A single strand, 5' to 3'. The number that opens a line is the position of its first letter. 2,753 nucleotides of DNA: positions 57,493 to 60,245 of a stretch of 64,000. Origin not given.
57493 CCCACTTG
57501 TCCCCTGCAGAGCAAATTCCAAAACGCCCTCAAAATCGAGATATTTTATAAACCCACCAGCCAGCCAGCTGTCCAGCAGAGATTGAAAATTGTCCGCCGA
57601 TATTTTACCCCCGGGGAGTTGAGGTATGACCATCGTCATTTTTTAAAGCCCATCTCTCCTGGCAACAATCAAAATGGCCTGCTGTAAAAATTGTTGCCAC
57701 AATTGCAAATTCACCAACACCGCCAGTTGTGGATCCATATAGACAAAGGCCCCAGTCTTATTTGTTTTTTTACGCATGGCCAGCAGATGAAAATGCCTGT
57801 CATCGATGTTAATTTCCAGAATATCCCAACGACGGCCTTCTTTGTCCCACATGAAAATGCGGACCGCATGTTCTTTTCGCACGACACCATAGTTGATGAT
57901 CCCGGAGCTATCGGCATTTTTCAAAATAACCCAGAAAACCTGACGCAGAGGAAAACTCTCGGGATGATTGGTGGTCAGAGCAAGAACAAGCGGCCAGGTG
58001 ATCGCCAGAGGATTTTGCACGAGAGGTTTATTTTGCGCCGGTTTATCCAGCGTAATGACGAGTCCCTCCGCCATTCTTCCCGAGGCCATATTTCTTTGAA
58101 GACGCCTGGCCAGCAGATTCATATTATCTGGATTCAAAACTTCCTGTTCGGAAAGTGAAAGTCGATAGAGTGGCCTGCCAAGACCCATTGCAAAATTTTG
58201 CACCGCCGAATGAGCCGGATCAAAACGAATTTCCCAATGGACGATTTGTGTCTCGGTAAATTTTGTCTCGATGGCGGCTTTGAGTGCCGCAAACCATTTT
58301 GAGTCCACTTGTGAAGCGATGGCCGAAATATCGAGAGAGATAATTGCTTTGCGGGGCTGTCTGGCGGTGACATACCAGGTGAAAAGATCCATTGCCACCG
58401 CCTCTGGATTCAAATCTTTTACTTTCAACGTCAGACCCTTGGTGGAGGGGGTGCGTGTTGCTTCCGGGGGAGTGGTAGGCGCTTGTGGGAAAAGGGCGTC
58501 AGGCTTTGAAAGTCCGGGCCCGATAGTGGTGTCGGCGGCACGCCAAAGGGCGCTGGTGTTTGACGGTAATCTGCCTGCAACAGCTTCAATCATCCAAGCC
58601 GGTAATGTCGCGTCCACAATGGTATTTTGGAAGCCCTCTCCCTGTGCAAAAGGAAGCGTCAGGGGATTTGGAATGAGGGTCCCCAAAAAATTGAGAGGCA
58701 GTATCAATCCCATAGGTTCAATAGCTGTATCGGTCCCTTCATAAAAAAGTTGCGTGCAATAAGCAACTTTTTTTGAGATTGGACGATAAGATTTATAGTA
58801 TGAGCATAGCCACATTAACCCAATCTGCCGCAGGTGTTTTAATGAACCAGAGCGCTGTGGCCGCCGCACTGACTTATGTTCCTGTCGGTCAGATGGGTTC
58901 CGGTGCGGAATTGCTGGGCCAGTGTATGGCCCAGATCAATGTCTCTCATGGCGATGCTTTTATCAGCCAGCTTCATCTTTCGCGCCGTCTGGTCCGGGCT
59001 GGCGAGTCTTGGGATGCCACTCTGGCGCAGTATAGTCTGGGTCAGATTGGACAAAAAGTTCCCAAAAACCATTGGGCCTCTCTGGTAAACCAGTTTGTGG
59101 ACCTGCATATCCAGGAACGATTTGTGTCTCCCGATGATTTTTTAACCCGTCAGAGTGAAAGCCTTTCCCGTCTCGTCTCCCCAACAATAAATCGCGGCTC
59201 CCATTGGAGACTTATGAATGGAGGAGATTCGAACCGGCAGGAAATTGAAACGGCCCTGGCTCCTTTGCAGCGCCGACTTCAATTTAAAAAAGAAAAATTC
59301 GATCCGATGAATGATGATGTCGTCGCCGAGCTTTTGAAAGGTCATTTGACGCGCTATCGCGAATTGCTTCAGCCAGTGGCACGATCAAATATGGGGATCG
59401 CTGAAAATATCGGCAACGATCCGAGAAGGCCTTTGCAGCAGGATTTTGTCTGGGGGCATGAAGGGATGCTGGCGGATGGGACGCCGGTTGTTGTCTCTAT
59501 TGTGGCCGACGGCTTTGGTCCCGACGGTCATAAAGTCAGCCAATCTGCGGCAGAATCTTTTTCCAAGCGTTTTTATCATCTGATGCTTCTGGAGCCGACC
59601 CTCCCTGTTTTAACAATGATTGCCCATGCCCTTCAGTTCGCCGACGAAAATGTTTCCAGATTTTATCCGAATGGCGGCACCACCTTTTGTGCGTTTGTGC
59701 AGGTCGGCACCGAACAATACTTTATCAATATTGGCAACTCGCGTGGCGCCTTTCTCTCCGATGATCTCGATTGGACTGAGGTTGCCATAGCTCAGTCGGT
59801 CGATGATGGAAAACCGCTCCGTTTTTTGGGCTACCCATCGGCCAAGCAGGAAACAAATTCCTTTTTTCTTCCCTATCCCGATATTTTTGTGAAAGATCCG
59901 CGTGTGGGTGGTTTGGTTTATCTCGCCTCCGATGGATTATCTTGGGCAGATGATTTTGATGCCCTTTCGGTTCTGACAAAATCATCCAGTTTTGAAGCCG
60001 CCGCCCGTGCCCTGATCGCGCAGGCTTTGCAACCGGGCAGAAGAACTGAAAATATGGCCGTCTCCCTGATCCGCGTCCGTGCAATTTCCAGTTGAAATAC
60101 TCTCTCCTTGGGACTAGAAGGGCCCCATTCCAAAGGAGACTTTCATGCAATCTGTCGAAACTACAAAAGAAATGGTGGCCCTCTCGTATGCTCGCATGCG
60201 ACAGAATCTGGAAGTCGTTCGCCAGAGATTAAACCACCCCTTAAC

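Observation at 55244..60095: Orphan four-gene cluster (three unknown proteins plus a divergent PP2C-like protein) directly upstream of ccmA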

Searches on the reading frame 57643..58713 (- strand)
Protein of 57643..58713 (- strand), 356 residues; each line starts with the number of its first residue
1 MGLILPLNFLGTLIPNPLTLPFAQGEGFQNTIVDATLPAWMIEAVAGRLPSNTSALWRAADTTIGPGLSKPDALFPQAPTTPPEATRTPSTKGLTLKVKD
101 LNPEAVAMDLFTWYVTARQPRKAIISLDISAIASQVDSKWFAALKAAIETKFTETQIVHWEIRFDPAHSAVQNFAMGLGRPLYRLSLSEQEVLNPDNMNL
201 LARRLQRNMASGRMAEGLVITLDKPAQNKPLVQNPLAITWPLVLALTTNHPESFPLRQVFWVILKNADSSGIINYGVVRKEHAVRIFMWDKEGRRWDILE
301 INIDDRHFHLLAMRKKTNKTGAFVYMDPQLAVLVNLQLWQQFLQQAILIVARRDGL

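Call 3: search_protein_families(library=pfam, proteins=[window:57643-58713:-], max_evalue=1)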
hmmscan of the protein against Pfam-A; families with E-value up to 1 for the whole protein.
window:57643-58713:- (356 aa): 0 families

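Call 4: search_protein_families(library=ncbifam, proteins=[window:57643-58713:-], max_evalue=1)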
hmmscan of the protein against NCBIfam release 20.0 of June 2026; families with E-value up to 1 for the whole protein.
window:57643-58713:- (356 aa): 1 family
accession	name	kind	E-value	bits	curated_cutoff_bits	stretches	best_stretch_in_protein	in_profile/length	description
NF005796.0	PRK07636.1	subfamily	0.011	14.9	337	1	278-339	198-259/275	ATP-dependent DNA ligase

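Call 5: search_protein_families(library=padloc, proteins=[window:57643-58713:-], max_evalue=1)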
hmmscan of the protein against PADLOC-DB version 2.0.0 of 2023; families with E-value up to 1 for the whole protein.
window:57643-58713:- (356 aa): 0 families

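Call 12: find_homologous_proteins(query=window:57643-58713:-)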
Query window:57643-58713:- (356 aa): 1 proteins with E <= 0.001 among 4612 candidates.
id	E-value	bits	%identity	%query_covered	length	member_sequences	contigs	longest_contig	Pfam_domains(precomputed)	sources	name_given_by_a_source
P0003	7.8e-236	800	100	100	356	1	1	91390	-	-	-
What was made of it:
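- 57643..58713 (-): p356: basic protein (pI 9.5) with a Pro/Thr/Ala-rich N-terminal ~100 residues followed by a mixed domain. No detectable relative. Only itself among all 4612 word-sharing candidates (call 12).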

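Call 19: search_solved_structures(query=window:57643-58713:-, max_evalue=10)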
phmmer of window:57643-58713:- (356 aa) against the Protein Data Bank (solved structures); distinct sequences matched with E-value up to 10: 7.
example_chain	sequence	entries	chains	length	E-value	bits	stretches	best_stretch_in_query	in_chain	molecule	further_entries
5djx_B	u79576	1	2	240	0.59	12.4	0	73-118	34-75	Ig gamma-1 chain C region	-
6rmr_A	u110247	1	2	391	1.3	11.3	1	221-267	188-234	Glucose-1-phosphatase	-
5nsc_B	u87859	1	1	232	1.3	11.3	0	73-118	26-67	Putative uncharacterized protein DKFZp686C11235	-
1nt4_A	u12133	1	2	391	1.3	11.3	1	221-267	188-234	Glucose-1-phosphatase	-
2cg5_A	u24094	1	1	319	1.4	11.2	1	275-317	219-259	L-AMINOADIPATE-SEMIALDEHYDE DEHYDROGENASE-PHOSPHOPANTETHEINYL TRANSFERASE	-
2byd_A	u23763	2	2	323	1.4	11.2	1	275-317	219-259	HSPC223 | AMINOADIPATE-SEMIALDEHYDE DEHYDROGENASE-PHOSPHOPANTETHEINYL TRANSFERASE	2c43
4v4n_AU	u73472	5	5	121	2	10.7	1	278-342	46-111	50S ribosomal protein L24P | Large ribosomal subunit protein uL24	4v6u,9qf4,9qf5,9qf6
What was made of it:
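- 57643..58713 (-): The only leads are weak matches of residues 278-342 to the OB domain of a DNA ligase (NCBIfam E 0.011, call 4) and to uL24 (E 2, call 19).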

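Call 31: search_protein_families(library=phrogs, proteins=[window:57643-58713:-], max_evalue=1)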
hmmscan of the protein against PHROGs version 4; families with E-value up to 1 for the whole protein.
window:57643-58713:- (356 aa): 1 family
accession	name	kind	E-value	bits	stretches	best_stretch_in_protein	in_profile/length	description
phrog_5187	-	unknown function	0.48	11.6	0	228-265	44-81/100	-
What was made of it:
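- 57643..58713 (-): No family hits (calls 3, 5, 31).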

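Call 65: find_related_loci(query=window:57643-58713:-, collection=viral_contigs, flank=5000)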
Query window:57643-58713:- (356 aa) in viral_contigs; peptide patterns used: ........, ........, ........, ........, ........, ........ (x = any residue, [..] = any of these).
2 stretches matched a pattern, but none encodes a relative of the query by tblastn (E <= 1e-3).

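Call 67: search_dna_similar(query=window:57643-58713:-, collection=plasmids, mode=protein, max_evalue=0.01, max_rows=10)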
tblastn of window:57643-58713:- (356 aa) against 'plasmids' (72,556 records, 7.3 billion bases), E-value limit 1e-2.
No match.

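Call 81: search_dna_similar(query=window:57643-58713:-, collection=phages, mode=protein, max_evalue=0.01, max_rows=5)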
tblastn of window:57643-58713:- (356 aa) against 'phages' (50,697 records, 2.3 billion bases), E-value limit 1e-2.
No match.
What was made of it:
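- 57643..58713 (-): No plasmid, phage or viral relative (calls 65, 67, 81).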

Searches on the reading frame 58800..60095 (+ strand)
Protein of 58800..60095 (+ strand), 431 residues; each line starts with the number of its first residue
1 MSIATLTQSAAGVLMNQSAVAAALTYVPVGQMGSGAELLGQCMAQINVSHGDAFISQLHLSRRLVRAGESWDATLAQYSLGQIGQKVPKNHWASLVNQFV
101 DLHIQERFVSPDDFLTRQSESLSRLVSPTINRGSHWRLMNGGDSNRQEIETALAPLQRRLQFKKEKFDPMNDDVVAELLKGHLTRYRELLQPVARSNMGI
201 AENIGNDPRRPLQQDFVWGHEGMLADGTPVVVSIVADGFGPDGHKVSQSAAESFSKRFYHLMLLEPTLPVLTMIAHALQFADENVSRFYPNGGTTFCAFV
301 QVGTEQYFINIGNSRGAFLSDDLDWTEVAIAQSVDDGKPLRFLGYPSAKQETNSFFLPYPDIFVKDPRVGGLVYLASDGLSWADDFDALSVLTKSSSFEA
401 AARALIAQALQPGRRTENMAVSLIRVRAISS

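Call 3: search_protein_families(library=pfam, proteins=[window:58800-60095:+], max_evalue=1)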
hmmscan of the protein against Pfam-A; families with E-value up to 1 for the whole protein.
window:58800-60095:+ (431 aa): 0 families

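Call 4: search_protein_families(library=ncbifam, proteins=[window:58800-60095:+], max_evalue=1)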
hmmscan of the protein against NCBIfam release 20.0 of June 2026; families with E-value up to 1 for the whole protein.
window:58800-60095:+ (431 aa): 1 family
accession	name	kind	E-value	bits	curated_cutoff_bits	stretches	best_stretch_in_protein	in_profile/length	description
NF033484.1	Stp1_PP2C_phos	equivalog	6.8e-07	29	230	2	228-321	22-119/232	Stp1/IreP family PP2C-type Ser/Thr phosphatase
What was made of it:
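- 59415..60095 (+): p431 C-terminal PP2C/PPM-type phosphatase domain (aa ~206-431). NCBIfam Stp1_PP2C_phos: E 6.8e-7, 29 bits (call 4).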

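Call 5: search_protein_families(library=padloc, proteins=[window:58800-60095:+], max_evalue=1)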
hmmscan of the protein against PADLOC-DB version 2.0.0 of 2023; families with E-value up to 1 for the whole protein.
window:58800-60095:+ (431 aa): 0 families

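Call 11: find_homologous_proteins(query=window:58800-60095:+)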
Query window:58800-60095:+ (431 aa): 1 proteins with E <= 0.001 among 8000 candidates.
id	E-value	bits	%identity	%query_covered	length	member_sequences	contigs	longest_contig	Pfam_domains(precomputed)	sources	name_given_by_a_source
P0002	1.2e-286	968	100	100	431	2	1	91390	-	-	-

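Call 17: search_solved_structures(query=window:58800-60095:+, max_evalue=10, show_alignments=2)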
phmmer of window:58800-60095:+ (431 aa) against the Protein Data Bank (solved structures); distinct sequences matched with E-value up to 10: 6.
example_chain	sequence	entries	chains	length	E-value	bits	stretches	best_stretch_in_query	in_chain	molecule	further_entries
1txo_A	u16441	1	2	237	0.017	17.5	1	235-418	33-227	Putative Bacterial Enzyme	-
2cm1_A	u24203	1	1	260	0.019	17.3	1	235-419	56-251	SERINE THREONINE PROTEIN PHOSPHATASE PSTP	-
2jfr_A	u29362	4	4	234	0.26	13.5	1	221-413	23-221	SER-THR PHOSPHATASE MSPP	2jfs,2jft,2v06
6yw9_A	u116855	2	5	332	0.81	11.9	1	323-395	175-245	PYRB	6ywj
6ypo_A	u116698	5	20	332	0.82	11.9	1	323-395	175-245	PYRB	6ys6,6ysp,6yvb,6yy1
9mg8_A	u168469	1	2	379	2.6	10.2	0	3-67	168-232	b-iTHR-110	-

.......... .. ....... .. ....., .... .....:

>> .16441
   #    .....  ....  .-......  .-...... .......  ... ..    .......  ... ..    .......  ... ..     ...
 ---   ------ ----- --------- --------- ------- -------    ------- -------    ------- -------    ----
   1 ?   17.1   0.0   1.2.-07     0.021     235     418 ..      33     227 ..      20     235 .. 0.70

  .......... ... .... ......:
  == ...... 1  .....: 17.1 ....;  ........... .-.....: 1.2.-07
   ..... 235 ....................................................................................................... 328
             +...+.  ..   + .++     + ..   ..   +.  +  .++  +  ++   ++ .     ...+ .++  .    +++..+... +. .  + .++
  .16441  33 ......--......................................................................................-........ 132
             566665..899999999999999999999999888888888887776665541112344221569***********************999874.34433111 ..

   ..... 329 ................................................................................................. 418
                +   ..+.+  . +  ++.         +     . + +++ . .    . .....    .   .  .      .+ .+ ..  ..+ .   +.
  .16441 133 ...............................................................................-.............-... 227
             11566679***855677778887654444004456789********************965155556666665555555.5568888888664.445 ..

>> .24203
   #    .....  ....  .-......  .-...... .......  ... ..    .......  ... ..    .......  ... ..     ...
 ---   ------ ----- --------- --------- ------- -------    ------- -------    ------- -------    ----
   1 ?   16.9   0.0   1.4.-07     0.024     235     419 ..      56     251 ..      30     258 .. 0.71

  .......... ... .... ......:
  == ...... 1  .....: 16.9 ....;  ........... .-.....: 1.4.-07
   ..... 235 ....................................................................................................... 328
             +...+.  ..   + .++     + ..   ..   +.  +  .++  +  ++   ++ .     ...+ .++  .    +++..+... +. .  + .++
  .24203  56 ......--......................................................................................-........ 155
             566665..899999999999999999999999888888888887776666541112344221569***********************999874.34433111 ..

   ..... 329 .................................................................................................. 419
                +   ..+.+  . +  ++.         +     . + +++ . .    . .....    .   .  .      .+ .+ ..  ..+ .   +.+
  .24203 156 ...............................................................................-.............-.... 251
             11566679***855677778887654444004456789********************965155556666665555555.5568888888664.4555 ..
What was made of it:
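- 58800..59414 (+): p431 N-terminal region (aa 1-205). The first 61 residues carry no Lys or Arg. The rest is unassigned. No family or PDB match covers it (calls 3, 4, 17).
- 59415..60095 (+): PDB PstP (1txo, 2cm1) E 0.017-0.019 and MspP E 0.26, over residues 221-419 (call 17).
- On PPM/PP2C phosphatase superfamily (p431, residues ~206-431): PstP E 0.017 and MspP E 0.26 over the whole domain (call 17). D237-G238, D378 and E417 (Asp to Glu) follow from the printed PstP alignment (call 17).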

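Call 31: search_protein_families(library=phrogs, proteins=[window:58800-60095:+], max_evalue=1)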
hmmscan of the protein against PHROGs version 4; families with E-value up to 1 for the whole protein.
window:58800-60095:+ (431 aa): 1 family
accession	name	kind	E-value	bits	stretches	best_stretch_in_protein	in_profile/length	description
phrog_19501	-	unknown function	0.46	11.7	0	306-351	9-53/79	-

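Call 64: find_related_loci(query=window:58800-60095:+, collection=viral_contigs, flank=5000)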
Query window:58800-60095:+ (431 aa) in viral_contigs; peptide patterns used: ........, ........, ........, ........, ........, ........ (x = any residue, [..] = any of these).
No stretch of DNA in the collection matches any of the patterns.

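Call 68: search_dna_similar(query=window:58800-60095:+, collection=plasmids, mode=protein, max_evalue=0.01, max_rows=10)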
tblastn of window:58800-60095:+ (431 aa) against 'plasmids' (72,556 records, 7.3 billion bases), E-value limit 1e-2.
Records with a match: 1; places in all: 1; records where one place covers at least 80% of the query: 0.
Best place of each record, by identity: <60% 1.
By first word of the organism name: Deinococcus 1.
By predicted mobility (MOB-suite, as given by PLSDB): non-mobilizable 1.
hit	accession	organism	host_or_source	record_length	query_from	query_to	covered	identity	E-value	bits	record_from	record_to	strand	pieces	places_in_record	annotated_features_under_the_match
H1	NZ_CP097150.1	Deinococcus sp. QL22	-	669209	114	384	63%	28.1%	8e-3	46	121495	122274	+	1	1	protein phosphatase 2C domain-containing protein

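Call 69: get_annotated_region(hit=H1, flank=6000)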
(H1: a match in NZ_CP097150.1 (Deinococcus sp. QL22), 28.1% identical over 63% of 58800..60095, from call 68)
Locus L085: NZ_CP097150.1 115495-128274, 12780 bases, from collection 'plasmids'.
description: Deinococcus sp. QL22 plasmid unnamed5, complete sequence
organism: Deinococcus sp. QL22 (NCBI taxid 2939437)
taxonomy: Bacteria; Deinococcota; Deinococci; Deinococcales; Deinococcaceae; Deinococcus; Deinococcus sp. QL22
host: -; source: -; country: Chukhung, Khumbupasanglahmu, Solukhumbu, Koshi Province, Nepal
typing (MOB-suite, as given by PLSDB): non-mobilizable
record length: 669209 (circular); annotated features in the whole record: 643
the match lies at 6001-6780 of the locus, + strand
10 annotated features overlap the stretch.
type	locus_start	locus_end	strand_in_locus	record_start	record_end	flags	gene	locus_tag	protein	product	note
CDS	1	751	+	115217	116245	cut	-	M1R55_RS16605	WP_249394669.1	LacI family DNA-binding transcriptional regulator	GO:0006351 - DNA-templated transcription [Evidence IEA]; GO:0045892 - negative regulation of DNA-templated ...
CDS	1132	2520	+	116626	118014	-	-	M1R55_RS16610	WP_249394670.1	VWA domain-containing protein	-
CDS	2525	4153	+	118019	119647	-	-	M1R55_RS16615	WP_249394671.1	serine/threonine-protein kinase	GO:0006468 - protein phosphorylation [Evidence IEA]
CDS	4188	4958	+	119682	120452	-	-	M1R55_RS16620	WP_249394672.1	FHA domain-containing protein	-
CDS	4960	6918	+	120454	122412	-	-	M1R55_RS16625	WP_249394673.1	protein phosphatase 2C domain-containing protein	-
CDS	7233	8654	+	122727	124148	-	-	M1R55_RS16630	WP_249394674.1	replication initiator protein A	-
CDS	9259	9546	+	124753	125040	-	-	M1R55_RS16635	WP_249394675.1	transposase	GO:0006313 - DNA transposition [Evidence IEA]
CDS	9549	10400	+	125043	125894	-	-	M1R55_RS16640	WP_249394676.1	integrase core domain-containing protein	GO:0015074 - DNA integration [Evidence IEA]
CDS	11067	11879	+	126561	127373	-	-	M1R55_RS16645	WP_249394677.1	ParA family protein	-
CDS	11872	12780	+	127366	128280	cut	-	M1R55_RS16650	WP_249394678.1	ParB/RepB/Spo0J family partition protein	GO:0007059 - chromosome segregation [Evidence IEA]; GO:0000910 - cytokinesis [Evidence IEA]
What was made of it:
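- On Hanks kinase / FHA / PP2C signalling cluster: Such genes are present in the Deinococcus comparator (call 69).
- Closest known: Bacterial PPM/PP2C Ser/Thr phosphatases. Different: No adjacent Hanks kinase or FHA gene is present, unlike the VWA-STK-FHA-PP2C operon of the Deinococcus hit (call 69).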
